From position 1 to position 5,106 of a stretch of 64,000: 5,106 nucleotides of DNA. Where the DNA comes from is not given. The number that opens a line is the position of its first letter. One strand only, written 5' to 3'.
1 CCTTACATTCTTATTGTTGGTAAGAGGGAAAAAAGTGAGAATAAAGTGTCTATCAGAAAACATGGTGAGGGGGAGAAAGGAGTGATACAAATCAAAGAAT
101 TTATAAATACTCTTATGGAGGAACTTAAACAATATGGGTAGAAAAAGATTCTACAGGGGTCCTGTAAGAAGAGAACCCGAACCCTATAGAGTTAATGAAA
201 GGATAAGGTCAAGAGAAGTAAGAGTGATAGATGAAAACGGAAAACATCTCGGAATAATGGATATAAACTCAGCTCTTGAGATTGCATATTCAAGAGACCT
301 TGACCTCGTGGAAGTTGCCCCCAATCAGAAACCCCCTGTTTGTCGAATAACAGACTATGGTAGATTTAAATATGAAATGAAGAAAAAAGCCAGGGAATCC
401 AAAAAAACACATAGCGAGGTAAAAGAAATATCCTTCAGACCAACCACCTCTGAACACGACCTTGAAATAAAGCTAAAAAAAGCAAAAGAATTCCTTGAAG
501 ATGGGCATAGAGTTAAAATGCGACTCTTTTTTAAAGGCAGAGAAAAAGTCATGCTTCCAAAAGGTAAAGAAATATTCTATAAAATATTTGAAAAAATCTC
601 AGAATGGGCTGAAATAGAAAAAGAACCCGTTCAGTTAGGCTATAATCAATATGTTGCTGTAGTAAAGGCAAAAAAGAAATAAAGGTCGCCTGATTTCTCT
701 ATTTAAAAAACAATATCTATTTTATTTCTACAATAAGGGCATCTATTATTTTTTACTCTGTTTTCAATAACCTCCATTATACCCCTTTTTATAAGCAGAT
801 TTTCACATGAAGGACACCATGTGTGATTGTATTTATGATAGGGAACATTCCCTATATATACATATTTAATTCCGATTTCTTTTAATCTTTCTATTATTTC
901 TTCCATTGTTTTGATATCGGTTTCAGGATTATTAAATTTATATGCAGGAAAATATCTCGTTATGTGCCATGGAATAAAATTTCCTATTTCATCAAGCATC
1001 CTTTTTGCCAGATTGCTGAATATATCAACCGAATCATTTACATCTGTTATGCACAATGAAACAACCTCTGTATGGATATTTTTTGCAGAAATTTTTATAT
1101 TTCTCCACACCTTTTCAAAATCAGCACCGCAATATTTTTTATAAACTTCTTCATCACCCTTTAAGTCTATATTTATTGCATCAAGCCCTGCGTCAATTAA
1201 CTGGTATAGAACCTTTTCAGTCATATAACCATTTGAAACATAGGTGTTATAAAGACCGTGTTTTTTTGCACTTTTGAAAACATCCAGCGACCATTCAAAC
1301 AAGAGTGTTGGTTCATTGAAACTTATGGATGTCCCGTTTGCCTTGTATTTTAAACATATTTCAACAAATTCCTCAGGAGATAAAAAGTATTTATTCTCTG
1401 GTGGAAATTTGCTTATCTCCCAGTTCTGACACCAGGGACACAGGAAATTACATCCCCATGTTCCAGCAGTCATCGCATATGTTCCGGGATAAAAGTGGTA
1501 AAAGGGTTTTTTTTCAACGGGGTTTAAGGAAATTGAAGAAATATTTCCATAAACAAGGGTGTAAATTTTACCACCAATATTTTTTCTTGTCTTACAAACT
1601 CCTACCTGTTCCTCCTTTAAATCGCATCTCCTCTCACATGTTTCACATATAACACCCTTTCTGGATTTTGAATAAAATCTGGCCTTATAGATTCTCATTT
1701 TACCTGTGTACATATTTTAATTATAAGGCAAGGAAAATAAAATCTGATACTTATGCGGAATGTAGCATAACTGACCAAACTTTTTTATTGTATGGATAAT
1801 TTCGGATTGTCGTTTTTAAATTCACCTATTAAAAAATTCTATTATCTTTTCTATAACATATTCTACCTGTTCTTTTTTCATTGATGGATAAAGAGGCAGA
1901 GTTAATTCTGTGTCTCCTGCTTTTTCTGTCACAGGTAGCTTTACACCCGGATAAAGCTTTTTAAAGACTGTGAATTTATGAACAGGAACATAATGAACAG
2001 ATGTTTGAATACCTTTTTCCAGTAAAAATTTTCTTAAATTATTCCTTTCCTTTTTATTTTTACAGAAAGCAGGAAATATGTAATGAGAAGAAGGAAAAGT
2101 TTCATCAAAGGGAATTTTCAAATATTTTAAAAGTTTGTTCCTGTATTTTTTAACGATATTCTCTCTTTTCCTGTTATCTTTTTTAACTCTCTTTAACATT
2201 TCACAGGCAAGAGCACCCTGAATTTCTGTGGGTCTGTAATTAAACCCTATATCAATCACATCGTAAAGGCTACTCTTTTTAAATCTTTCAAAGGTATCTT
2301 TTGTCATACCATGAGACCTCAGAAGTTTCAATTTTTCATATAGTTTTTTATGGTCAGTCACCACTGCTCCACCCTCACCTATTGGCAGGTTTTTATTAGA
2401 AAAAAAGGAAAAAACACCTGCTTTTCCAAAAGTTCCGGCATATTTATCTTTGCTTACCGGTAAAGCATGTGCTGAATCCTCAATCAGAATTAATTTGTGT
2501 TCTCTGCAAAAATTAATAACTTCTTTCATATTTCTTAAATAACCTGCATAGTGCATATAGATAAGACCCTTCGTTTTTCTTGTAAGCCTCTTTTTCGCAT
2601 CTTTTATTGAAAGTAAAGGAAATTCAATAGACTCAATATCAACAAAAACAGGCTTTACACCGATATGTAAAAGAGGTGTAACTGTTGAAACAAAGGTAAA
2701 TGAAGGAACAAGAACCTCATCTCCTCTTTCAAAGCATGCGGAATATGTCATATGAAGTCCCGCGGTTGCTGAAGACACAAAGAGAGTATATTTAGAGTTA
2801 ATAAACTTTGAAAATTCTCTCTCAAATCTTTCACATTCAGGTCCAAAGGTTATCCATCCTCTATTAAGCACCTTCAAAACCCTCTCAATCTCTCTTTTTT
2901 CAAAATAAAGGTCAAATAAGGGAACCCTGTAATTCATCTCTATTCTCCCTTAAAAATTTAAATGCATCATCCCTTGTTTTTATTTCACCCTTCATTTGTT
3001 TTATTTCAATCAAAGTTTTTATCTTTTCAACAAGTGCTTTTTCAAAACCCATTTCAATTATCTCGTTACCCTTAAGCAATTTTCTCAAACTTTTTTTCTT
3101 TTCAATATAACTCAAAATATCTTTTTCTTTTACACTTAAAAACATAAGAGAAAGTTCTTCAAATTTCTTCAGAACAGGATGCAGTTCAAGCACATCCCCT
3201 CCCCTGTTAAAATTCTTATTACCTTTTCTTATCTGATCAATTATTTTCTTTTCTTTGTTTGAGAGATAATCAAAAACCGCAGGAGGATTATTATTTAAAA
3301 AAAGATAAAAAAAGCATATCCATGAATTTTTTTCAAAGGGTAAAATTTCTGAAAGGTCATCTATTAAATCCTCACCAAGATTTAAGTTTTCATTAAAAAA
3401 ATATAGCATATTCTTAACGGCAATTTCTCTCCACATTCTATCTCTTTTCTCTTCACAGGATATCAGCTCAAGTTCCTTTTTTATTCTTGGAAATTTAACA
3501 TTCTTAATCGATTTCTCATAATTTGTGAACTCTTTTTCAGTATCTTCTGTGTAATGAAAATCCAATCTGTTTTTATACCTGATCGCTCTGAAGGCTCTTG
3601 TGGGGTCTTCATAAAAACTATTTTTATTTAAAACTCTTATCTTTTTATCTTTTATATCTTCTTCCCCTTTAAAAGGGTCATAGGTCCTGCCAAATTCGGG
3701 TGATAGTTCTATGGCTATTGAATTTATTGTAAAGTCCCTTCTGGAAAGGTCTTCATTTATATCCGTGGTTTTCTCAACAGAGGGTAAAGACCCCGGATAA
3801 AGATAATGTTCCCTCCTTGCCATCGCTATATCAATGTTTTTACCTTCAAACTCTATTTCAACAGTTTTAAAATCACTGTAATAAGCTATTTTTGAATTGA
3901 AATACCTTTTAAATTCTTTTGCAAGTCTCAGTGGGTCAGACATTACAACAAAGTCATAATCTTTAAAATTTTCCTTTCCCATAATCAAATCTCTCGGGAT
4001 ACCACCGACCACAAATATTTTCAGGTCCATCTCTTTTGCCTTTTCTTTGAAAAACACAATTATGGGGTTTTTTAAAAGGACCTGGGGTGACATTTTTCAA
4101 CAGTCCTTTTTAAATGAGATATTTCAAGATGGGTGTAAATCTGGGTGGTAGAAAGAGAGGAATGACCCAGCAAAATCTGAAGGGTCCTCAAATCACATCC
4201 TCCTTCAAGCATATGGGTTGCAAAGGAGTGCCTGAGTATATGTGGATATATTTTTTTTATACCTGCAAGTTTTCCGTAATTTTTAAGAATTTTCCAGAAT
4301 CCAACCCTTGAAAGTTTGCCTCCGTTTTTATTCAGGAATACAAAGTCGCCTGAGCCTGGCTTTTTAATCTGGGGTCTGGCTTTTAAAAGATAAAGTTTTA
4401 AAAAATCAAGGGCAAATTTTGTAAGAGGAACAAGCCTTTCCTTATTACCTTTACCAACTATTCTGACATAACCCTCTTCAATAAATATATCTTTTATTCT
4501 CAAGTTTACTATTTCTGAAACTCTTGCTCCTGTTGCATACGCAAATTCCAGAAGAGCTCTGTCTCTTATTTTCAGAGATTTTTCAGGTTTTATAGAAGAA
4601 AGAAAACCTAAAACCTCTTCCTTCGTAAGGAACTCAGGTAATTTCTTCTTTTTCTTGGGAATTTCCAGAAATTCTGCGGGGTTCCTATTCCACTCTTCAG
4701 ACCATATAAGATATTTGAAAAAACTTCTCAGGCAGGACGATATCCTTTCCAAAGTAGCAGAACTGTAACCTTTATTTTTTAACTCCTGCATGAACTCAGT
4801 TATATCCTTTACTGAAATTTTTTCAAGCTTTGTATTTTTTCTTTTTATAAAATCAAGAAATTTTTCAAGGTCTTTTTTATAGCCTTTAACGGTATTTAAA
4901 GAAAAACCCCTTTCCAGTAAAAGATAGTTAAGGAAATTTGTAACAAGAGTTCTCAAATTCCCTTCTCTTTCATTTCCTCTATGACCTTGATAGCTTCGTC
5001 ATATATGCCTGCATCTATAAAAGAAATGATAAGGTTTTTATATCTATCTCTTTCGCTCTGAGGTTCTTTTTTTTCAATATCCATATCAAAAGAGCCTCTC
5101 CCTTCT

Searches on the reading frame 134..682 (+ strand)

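Call 81: search_protein_families(library=pfam, proteins=[window:134-682:+], max_evalue=0.00001)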
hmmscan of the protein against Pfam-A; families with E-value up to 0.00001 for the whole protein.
window:134-682:+ (182 aa): 2 families
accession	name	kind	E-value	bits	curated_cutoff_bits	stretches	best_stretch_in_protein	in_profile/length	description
PF05198.21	IF3_N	-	2.7e-32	111.2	26.9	1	20-88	1-69/70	Translation initiation factor IF-3, N-terminal domain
PF00707.27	IF3_C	-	3.8e-23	81.7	34.8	1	95-174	2-81/86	Translation initiation factor IF-3, C-terminal domain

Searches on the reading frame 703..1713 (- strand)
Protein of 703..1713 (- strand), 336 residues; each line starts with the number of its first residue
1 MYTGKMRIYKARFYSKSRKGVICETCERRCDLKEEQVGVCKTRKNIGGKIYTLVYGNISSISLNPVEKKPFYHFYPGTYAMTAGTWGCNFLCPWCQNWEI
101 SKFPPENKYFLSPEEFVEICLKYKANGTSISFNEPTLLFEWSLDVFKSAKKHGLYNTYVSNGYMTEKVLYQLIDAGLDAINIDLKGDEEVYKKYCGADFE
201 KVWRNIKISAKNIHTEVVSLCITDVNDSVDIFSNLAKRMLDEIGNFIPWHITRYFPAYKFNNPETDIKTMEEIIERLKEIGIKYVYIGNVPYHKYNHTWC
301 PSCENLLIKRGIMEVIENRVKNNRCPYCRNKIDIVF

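Call 81: search_protein_families(library=pfam, proteins=[window:703-1713:-], max_evalue=0.00001)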
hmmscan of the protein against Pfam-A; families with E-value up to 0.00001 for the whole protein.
window:703-1713:- (336 aa): 1 family
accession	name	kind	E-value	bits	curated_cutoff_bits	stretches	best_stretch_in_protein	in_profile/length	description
PF04055.27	Radical_SAM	-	3.7e-23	83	29.5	1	87-227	6-156/166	Radical SAM superfamily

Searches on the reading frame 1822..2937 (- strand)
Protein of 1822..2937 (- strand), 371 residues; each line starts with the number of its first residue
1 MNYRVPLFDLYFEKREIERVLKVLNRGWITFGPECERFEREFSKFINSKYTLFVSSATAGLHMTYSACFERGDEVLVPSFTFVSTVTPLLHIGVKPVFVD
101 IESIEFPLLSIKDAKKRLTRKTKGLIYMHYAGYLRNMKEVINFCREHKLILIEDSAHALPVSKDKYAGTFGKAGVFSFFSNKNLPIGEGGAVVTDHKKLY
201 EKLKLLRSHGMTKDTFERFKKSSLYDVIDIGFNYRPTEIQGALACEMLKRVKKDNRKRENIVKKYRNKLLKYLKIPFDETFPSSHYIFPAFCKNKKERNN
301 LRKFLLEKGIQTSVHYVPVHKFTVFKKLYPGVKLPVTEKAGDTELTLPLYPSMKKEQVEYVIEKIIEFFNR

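Call 81: search_protein_families(library=pfam, proteins=[window:1822-2937:-], max_evalue=0.00001)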
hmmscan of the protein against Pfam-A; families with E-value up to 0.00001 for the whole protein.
window:1822-2937:- (371 aa): 1 family
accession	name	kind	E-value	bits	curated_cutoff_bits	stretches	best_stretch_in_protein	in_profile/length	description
PF01041.23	DegT_DnrJ_EryC1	-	9.5e-92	308.4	19.8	1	13-365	4-359/360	DegT/DnrJ/EryC1/StrS aminotransferase family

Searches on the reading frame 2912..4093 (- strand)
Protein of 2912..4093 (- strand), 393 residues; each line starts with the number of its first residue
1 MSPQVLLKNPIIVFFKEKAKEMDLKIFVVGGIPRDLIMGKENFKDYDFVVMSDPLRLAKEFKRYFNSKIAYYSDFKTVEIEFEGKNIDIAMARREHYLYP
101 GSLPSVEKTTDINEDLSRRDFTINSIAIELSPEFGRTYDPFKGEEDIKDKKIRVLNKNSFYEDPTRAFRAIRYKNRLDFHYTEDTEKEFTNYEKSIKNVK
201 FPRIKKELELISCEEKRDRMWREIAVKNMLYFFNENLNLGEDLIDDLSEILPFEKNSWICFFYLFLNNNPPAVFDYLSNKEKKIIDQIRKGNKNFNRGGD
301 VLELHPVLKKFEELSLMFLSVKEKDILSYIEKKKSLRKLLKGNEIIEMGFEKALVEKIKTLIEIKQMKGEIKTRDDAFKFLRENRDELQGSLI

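Call 81: search_protein_families(library=pfam, proteins=[window:2912-4093:-], max_evalue=0.00001)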
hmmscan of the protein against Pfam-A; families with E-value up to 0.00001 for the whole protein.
window:2912-4093:- (393 aa): 1 family
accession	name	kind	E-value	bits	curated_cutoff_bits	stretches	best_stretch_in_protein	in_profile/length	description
PF01743.26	PolyA_pol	-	1.9e-28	99.8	23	1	26-153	1-126/126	Poly A polymerase head domain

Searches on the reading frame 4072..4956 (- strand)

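Call 81: search_protein_families(library=pfam, proteins=[window:4072-4956:-], max_evalue=0.00001)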
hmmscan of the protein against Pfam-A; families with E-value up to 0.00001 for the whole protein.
window:4072-4956:- (294 aa): 3 families
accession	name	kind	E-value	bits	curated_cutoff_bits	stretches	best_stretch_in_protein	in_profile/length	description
PF00589.27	Phage_integrase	-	2.6e-49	167.7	27.1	1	109-278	2-169/172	Phage integrase family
PF02899.23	Phage_int_SAM_1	-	1.1e-20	74.1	22.3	1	6-85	2-81/83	Phage integrase, N-terminal SAM-like domain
PF13495.12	Phage_int_SAM_4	-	1.1e-08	35.7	27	1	8-84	5-79/85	Phage integrase, N-terminal SAM-like domain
